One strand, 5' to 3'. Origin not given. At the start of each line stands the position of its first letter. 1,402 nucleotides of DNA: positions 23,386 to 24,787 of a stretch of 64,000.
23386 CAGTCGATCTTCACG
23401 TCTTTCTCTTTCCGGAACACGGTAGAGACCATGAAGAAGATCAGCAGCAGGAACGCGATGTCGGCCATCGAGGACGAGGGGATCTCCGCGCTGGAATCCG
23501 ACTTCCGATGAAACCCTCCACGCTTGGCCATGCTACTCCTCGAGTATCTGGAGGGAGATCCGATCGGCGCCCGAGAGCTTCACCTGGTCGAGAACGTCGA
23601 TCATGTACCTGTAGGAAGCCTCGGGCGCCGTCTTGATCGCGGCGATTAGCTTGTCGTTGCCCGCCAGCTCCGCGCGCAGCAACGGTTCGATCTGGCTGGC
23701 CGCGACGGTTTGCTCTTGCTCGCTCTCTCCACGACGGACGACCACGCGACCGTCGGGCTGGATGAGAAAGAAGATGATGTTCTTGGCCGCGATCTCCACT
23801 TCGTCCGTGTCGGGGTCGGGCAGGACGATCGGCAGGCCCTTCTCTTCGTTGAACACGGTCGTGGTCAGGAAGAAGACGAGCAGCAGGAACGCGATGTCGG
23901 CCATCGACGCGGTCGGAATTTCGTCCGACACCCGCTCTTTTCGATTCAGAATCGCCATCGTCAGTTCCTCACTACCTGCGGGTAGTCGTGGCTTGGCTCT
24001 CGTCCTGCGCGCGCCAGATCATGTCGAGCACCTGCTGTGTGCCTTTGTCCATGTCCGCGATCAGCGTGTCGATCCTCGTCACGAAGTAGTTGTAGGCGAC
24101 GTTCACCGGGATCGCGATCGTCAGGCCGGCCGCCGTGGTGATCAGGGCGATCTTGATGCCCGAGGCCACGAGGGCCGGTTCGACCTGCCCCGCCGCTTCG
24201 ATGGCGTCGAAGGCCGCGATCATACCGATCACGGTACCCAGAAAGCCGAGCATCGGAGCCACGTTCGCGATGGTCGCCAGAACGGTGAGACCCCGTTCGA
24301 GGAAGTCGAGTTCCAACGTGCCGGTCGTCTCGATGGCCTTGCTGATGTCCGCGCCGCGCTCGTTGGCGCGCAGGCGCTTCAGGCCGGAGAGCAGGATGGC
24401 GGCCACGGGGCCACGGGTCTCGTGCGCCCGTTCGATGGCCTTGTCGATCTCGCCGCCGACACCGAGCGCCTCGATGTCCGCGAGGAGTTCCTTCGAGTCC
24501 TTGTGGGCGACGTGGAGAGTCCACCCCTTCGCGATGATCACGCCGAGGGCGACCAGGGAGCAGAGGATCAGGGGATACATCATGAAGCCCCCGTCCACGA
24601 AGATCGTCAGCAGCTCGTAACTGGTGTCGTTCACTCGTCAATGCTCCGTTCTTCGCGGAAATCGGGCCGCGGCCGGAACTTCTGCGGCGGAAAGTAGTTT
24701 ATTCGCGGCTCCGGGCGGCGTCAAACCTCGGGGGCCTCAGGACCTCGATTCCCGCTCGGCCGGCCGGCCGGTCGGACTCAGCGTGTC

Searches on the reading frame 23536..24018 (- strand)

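Call 31: search_protein_families(library=pfam, proteins=[window:23536-24018:-], max_evalue=0.01)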
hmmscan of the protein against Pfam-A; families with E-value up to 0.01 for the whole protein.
window:23536-24018:- (161 aa): 2 families
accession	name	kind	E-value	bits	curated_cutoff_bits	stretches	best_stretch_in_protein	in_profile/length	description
PF02472.21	ExbD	-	8.9e-20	71.5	25.4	1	31-158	5-125/128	Biopolymer transport protein ExbD/TolR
PF05590.16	DUF769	-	0.0017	18.1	21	1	86-146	105-167/259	Xylella fastidiosa protein of unknown function (DUF769)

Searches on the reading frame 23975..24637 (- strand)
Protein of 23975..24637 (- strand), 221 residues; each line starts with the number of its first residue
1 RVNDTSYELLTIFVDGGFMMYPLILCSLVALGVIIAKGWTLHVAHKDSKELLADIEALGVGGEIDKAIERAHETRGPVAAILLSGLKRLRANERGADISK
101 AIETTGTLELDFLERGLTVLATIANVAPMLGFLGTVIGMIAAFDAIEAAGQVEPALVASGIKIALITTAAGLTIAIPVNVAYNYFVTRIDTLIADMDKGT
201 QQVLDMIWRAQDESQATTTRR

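Call 31: search_protein_families(library=pfam, proteins=[window:23975-24637:-], max_evalue=0.01)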
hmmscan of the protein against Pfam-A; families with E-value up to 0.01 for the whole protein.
window:23975-24637:- (221 aa): 1 family
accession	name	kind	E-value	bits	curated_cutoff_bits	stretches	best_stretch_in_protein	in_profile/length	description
PF01618.21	MotA_ExbB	-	1.6e-33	115.6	22.9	1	76-197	4-126/127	MotA/TolQ/ExbB proton channel family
